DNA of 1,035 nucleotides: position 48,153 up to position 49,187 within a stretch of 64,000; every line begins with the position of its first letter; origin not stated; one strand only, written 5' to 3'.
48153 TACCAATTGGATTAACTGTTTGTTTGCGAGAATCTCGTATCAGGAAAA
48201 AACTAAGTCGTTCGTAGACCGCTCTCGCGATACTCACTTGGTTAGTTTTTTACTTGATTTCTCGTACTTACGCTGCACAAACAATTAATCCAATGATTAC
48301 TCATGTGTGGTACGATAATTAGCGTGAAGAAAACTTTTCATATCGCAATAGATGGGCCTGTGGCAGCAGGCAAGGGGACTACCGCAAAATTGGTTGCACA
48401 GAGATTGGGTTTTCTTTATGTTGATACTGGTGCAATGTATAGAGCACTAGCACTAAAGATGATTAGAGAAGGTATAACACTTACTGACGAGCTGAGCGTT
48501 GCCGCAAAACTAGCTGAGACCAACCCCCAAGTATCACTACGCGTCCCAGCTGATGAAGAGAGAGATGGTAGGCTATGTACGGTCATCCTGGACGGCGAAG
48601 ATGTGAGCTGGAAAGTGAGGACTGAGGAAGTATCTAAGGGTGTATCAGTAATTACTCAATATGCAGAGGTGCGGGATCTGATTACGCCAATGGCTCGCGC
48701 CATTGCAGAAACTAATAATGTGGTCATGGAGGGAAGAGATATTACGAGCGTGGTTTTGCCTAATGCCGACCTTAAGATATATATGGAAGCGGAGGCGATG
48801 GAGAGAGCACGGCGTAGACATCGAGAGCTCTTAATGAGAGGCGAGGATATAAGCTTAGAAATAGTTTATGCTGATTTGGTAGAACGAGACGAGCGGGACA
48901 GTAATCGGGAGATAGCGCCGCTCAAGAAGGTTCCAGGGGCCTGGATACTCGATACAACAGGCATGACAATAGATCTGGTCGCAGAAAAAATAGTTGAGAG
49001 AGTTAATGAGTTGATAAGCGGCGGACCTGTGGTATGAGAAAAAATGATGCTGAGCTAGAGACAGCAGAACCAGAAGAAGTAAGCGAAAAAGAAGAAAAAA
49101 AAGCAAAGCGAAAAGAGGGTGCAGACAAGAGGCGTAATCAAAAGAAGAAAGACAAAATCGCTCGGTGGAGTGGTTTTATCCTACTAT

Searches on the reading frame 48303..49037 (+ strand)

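Call 34: search_protein_families(library=pfam, proteins=[window:48303-49037:+], max_evalue=0.01)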
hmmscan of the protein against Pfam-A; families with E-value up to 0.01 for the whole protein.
window:48303-49037:+ (244 aa): 6 families
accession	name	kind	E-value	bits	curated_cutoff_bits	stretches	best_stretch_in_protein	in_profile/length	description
PF02224.24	Cytidylate_kin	-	2.7e-63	213.9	26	1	14-235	1-210/211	Cytidylate kinase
PF13189.12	Cytidylate_kin2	-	2.4e-05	25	28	1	13-175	1-131/176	Cytidylate kinase-like family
PF13207.12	AAA_17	-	0.00011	23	27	1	18-70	2-49/136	AAA domain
PF01712.25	dNK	-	0.0017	18.6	27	0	14-39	1-26/203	Deoxynucleoside kinase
PF00406.28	ADK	-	0.0027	18.3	26.8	1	18-59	3-44/151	Adenylate kinase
PF13238.12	AAA_18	-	0.0038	18.1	29.4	0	14-171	1-107/128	AAA domain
